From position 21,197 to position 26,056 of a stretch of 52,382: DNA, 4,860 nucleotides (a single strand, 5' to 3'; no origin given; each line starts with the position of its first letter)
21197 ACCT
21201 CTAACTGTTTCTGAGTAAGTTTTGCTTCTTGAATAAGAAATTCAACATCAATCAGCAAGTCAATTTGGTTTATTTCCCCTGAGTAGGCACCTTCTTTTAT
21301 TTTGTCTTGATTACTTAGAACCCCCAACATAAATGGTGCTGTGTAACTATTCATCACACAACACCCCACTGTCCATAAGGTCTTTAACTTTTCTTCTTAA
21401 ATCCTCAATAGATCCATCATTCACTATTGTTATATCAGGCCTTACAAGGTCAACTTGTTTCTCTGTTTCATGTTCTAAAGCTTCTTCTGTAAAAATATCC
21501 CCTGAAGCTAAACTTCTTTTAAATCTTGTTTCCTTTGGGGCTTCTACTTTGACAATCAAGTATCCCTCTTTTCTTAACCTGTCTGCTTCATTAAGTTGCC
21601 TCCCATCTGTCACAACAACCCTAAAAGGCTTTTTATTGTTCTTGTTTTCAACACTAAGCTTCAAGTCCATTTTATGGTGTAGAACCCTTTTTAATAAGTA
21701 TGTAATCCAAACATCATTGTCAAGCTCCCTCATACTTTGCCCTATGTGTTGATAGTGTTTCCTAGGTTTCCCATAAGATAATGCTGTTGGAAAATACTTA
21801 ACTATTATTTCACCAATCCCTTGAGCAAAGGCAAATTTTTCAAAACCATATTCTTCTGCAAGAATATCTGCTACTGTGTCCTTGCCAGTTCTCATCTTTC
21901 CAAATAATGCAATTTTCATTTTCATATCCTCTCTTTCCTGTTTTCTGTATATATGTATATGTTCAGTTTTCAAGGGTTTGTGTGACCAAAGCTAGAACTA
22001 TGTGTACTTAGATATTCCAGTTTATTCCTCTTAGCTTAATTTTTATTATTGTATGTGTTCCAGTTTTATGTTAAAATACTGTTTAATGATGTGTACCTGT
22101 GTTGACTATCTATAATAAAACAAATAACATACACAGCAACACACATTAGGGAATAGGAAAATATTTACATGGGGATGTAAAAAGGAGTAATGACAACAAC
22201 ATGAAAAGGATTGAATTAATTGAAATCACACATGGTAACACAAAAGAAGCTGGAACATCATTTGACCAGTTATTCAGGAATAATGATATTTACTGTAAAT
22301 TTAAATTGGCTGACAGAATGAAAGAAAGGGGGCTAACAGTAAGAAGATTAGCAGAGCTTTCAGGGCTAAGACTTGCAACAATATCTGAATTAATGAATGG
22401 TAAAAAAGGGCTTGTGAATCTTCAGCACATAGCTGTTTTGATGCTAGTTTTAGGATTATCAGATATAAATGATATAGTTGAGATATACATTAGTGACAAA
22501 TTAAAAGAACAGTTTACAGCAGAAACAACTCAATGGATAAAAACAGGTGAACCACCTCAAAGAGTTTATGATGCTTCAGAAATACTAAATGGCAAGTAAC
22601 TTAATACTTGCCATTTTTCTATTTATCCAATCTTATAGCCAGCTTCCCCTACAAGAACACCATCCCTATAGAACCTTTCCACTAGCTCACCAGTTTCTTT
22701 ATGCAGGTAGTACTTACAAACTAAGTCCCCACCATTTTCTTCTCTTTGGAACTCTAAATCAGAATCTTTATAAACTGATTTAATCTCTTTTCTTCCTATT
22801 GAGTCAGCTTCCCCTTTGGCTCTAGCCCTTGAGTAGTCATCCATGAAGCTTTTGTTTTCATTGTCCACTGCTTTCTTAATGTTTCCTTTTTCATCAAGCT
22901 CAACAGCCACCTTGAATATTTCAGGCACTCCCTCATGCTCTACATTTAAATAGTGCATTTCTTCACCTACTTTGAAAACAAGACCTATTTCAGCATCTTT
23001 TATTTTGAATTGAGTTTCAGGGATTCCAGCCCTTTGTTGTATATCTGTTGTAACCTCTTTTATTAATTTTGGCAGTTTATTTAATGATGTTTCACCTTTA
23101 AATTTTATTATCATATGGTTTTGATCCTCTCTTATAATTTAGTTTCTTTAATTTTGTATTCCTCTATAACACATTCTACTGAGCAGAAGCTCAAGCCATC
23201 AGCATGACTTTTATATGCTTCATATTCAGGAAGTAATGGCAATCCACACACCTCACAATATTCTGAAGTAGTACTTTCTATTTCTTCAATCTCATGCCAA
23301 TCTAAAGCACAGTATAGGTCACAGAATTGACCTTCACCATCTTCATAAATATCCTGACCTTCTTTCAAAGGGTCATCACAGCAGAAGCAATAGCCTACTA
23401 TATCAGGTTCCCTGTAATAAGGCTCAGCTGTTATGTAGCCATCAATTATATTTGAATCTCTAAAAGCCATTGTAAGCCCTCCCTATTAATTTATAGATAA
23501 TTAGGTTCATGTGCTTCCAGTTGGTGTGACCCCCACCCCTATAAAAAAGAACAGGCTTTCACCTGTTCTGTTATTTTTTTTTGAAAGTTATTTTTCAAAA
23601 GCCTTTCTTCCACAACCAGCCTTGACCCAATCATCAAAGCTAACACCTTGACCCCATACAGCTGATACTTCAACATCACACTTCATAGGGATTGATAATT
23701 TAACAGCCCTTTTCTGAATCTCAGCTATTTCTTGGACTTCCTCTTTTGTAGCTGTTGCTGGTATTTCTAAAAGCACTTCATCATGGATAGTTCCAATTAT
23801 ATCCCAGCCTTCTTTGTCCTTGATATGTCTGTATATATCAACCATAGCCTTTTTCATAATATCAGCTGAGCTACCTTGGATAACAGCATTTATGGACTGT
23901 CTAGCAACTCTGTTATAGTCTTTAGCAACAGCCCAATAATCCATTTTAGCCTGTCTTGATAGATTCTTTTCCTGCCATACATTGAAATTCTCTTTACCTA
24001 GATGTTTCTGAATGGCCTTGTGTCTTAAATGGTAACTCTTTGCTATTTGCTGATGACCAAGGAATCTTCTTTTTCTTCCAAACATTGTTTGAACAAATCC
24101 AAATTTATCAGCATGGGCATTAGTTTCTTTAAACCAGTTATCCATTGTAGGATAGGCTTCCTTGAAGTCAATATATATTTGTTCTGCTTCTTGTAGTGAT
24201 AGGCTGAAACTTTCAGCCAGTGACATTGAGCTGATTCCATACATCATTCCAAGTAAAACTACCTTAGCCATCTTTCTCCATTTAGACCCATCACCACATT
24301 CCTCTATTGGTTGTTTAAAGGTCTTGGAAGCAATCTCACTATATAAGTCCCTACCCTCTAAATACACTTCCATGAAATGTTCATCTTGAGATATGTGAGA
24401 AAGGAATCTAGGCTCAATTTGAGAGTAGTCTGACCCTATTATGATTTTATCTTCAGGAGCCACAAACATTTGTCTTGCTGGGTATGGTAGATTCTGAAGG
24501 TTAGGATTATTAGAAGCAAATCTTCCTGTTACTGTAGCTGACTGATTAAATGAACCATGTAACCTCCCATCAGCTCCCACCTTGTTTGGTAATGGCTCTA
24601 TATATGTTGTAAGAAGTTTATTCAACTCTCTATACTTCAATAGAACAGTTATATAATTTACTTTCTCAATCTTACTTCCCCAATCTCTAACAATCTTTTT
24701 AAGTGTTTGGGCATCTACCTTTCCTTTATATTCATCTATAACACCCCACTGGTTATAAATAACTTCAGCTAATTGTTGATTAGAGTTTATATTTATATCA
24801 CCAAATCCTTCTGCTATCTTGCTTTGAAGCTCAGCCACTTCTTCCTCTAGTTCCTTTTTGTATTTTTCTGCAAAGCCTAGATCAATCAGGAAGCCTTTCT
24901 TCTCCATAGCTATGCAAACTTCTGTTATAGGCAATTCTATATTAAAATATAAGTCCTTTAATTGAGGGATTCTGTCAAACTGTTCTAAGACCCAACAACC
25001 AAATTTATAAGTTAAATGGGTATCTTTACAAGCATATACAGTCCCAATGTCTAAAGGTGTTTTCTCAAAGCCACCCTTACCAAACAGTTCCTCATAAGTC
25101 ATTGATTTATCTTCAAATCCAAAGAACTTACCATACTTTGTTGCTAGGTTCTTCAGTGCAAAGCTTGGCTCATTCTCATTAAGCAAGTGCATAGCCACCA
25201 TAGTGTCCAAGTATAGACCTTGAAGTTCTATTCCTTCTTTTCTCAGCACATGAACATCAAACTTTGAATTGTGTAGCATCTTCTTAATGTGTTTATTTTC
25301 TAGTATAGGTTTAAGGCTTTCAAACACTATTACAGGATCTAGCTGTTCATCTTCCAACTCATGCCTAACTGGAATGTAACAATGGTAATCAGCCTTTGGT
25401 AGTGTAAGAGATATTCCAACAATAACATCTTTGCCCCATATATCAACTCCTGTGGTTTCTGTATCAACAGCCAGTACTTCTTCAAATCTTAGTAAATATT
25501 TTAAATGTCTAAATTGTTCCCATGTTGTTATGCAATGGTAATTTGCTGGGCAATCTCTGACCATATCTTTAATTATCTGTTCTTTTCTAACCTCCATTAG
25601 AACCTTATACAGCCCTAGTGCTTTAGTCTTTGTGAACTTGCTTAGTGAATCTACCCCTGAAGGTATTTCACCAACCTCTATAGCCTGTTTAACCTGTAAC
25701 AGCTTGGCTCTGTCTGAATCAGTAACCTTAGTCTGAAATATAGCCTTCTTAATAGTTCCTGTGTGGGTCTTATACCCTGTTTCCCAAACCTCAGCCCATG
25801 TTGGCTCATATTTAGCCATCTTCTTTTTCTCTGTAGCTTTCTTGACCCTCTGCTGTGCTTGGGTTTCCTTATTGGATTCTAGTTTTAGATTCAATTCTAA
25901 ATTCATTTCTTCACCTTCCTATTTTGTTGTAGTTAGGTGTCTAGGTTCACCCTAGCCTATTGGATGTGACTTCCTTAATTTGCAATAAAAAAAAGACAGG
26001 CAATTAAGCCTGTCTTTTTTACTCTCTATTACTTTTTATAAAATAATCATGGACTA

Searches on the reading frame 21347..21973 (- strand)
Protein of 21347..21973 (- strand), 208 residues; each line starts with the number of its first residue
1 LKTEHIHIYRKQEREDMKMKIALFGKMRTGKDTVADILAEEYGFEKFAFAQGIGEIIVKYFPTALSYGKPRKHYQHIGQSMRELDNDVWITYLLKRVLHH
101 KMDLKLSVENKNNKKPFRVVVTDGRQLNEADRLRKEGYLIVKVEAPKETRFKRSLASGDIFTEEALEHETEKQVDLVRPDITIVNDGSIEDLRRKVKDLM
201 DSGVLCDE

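Call 3: search_protein_families(library=pfam, proteins=[window:21347-21973:-], max_evalue=0.01)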
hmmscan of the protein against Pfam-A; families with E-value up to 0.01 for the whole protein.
window:21347-21973:- (208 aa): 2 families
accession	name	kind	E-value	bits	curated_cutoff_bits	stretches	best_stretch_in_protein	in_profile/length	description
PF21448.3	DNMK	-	2.5e-15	57.1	27.1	2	21-61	3-43/232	Deoxynucleotide monophosphate kinase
PF13238.12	AAA_18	-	1.4e-06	29.2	29.4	1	21-159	1-113/128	AAA domain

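Call 4: search_protein_families(library=ncbifam, proteins=[window:21347-21973:-], max_evalue=0.01)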
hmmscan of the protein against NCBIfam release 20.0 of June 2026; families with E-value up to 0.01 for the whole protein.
window:21347-21973:- (208 aa): 3 families
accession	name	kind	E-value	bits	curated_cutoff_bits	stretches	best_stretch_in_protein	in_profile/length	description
NF006226.0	PRK08356.1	equivalog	4.8e-10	39.5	189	1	17-201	4-191/195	hypothetical protein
TIGR00152.1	TIGR00152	equivalog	7.1e-06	26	65.55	1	21-195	2-185/188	dephospho-CoA kinase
NF002879.0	PRK03333.1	equivalog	0.0059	15.7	215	0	118-201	106-191/395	dephospho-CoA kinase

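Call 11: search_protein_families(library=phrogs, proteins=[window:21347-21973:-], max_evalue=0.001)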
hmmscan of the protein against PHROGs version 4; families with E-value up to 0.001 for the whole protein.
window:21347-21973:- (208 aa): 2 families
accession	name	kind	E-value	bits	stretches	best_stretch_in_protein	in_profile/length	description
phrog_139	-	other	2.4e-49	169.6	1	12-201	77-261/342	deoxynucleoside monophosphate kinase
phrog_1815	-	other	8.2e-06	27.2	0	128-201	103-179/197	guanylate kinase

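Call 69: search_solved_structures(query=window:21347-21919:-, max_evalue=0.001)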
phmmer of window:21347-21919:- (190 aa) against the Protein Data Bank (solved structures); distinct sequences matched with E-value up to 0.001: 1.
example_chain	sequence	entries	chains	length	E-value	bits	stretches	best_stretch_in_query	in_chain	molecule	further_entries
1dek_A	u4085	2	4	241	0.00028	24.3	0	149-181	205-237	DEOXYNUCLEOSIDE MONOPHOSPHATE KINASE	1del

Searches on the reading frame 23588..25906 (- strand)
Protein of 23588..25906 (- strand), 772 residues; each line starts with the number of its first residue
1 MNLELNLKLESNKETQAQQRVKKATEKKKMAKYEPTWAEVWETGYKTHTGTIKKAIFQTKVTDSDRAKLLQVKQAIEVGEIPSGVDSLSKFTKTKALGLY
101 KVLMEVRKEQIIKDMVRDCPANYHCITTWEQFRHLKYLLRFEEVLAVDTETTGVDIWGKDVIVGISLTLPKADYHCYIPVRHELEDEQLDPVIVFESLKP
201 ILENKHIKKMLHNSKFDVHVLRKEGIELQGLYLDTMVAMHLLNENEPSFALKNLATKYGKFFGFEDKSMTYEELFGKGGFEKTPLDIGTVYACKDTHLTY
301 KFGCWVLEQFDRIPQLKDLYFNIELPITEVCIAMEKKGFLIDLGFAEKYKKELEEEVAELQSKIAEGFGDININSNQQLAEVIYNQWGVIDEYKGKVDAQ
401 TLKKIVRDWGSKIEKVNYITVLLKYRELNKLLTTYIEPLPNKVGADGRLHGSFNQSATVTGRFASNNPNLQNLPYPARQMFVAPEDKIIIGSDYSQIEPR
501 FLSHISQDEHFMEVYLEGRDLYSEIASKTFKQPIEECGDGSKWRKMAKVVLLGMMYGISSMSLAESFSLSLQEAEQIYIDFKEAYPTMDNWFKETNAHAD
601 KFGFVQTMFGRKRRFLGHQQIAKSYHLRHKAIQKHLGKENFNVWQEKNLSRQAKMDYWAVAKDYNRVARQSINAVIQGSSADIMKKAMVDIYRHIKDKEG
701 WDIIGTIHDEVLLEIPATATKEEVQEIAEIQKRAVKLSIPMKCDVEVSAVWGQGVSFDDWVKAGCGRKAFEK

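Call 80: search_dna_similar(query=window:23588-25906:-, collection=phages, mode=protein, max_rows=12)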
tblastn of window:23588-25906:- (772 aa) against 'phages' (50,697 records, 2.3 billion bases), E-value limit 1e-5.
The search stops at 5000 records and this limit was reached: more records match than are counted here, and every count below describes the 5000 best-scoring records only.
Records with a match: at least 5000; places in all: 5005; records where one place covers at least 80% of the query: 1095.
Best place of each record, by identity: <60% 5000.
By first word of the organism name: Mycobacterium 1416; Vibrio 494; Staphylococcus 340; Microbacterium 335; Salmonella 330; Bacillus 252; Pseudomonas 201; Escherichia 198; Enterococcus 145; Gordonia 128; and 116 more.
By host as written in the record: Mycobacterium smegmatis mc2 155 1023; - 625; Mycobacterium smegmatis mc#155 201; Microbacterium foliorum NRRL B-24224 149; Microbacterium foliorum NRRL B-24224 SEA 138; Staphylococcus aureus 112; Pseudomonas aeruginosa 72; Escherichia coli 68; and 814 more.
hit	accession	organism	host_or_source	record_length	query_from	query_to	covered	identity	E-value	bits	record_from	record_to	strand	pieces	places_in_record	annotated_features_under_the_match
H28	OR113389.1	Clostridium phage vB_CtyS-FA67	Clostridium sp.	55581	16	761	97%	49.9%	4e-154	705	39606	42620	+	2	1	putative DNA polymerase | hypothetical protein | putative DNA endonuclease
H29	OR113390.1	Clostridium phage vB_CtyS-FA70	Clostridium sp.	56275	16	761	97%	49.9%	4e-154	705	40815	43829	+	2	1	putative DNA polymerase | hypothetical protein | putative DNA endonuclease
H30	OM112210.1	Bacillus phage PK2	Bacillus sp. (in: Bacteria)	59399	33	758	94%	42.7%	3e-170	550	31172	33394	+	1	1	DNA polymerase I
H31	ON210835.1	Bacillus phage 268TH002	Bacillus subtilis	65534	54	762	92%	39.9%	1e-150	493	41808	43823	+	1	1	61: DNA polymerase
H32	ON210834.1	Bacillus phage 268TH007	Bacillus subtilis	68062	54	762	92%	39.9%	1e-150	493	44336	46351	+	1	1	65: DNA polymerase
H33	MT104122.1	Sporosarcina phage Lietuvens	Sporosarcina aquimarina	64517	46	760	93%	37.2%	3e-132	439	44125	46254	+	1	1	DNA polymerase I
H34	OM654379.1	Bacillus phage vB_BauS_KLEB27-1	Bacillus australimaris strain KR4M-27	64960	54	770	93%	35.6%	9e-123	412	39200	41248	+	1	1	DNA polymerase I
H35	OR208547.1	Bacillus phage phi18-2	Bacillus subtilis 18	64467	54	762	92%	35.9%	1e-121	409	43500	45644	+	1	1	DNA polymerase I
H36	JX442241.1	Listeria phage P70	Listeria sp.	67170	54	762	92%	35.4%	2e-71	400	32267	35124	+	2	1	DNA polymerase (x2) | HNH endonuclease | hypothetical protein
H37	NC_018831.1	Listeria phage P70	Listeria sp.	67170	54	762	92%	35.4%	2e-71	400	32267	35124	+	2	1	DNA polymerase (x2) | HNH endonuclease | hypothetical protein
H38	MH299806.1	Listeria phage LP-KV022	Listeria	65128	54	762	92%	35.3%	5e-118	398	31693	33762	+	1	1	DNA polymerase I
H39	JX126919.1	Listeria phage LP-110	-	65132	54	762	92%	35.3%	5e-118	398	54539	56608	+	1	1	DNA polymerase I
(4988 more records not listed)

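Call 81: search_dna_similar(query=window:23588-25906:-, collection=plasmids, mode=protein, max_rows=12)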
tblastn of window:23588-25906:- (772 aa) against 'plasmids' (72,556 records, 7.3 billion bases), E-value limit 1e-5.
Records with a match: 146; places in all: 158; records where one place covers at least 80% of the query: 48.
Best place of each record, by identity: 60-80% 1; <60% 145.
By first word of the organism name: Bacillus 24; Azospirillum 11; Acinetobacter 6; Paracoccus 6; Burkholderia 5; Nostoc 5; Escherichia 5; Sinorhizobium 4; Vibrio 4; Caballeronia 3; and 57 more.
By predicted mobility (MOB-suite, as given by PLSDB): non-mobilizable 118; conjugative 17; mobilizable 11.
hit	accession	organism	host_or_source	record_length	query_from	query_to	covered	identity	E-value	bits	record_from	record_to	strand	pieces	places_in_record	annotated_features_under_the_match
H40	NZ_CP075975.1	Clostridium perfringens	Roast beef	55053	33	772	96%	63.0%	0e+0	967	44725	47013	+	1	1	DNA polymerase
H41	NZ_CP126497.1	Bacillus paralicheniformis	piglet,mixed culture,feces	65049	54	762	92%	39.4%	2e-134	447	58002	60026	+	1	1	DNA polymerase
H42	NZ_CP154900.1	Bacillus licheniformis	-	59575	19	760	96%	34.9%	3e-114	388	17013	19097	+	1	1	DNA polymerase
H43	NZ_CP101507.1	Bacillus altitudinis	cell culture,soil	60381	19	753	95%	34.0%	2e-115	392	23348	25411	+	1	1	DNA polymerase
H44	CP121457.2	Lactococcus lactis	Whole organism,peat soil sample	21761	51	762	90%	32.4%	1e-40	358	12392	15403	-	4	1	hypothetical protein | HNH endonuclease | DNA polymerase (x2)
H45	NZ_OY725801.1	Parabacteroides distasonis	-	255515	108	763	85%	31.1%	6e-68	252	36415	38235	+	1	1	polA: DNA polymerase I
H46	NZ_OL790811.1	Proteus mirabilis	-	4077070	88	754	86%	30.0%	2e-74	271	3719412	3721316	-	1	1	none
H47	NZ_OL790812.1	Proteus mirabilis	-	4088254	88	754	86%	29.9%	4e-74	271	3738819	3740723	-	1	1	none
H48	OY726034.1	Phocaeicola massiliensis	-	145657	122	763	83%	30.7%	1e-62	236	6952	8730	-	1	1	none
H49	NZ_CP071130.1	Caballeronia sp. M1242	Homo sapiens,ETA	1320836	122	751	82%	30.7%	8e-62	234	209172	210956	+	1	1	none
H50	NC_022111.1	Prevotella sp. oral taxon 299 str. F0039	Homo sapiens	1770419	118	763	84%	29.6%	2e-64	241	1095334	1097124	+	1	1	none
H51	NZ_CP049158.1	Caballeronia sp. SBC1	whole organism,soil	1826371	122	751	82%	30.2%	8e-72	264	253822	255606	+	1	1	none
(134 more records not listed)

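Call 83: get_annotated_region(hit=H28, flank=9000)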
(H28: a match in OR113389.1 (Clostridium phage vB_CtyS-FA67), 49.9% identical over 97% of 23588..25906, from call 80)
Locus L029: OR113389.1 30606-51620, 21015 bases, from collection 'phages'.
description: Clostridium phage vB_CtyS-FA67, complete genome.
organism: Clostridium phage vB_CtyS-FA67 (NCBI taxid 3065430)
taxonomy: Viruses; Duplodnaviria; Heunggongvirae; Uroviricota; Caudoviricetes
host: Clostridium sp.; source: -; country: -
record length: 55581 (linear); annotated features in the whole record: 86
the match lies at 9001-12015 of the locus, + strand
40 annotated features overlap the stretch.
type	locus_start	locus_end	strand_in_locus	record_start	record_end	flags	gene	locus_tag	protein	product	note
CDS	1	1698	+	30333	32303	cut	-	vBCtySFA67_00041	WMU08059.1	hypothetical protein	ORF41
CDS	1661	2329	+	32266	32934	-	-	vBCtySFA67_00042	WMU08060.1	hypothetical protein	ORF42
CDS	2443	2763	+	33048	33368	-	-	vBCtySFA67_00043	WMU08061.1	hypothetical protein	ORF43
CDS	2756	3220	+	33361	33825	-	-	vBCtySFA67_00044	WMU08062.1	hypothetical protein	ORF44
CDS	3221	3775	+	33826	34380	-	-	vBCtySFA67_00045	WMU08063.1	hypothetical protein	ORF45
CDS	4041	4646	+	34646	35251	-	-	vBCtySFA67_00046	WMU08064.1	hypothetical protein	ORF46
CDS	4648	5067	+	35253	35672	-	-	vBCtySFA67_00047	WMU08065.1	hypothetical protein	ORF47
CDS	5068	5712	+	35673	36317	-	-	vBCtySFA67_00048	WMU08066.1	hypothetical protein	ORF48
CDS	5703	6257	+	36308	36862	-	-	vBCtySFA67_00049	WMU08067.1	hypothetical protein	ORF49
CDS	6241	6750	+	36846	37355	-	-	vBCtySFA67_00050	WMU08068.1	hypothetical protein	ORF50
CDS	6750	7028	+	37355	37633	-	-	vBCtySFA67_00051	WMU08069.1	hypothetical protein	ORF51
CDS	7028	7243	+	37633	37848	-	-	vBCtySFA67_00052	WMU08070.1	hypothetical protein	ORF52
CDS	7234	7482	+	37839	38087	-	-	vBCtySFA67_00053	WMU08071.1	hypothetical protein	ORF53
CDS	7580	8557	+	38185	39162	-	-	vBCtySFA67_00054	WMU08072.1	hypothetical protein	ORF54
CDS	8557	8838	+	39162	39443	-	-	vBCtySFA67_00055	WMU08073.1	hypothetical protein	ORF55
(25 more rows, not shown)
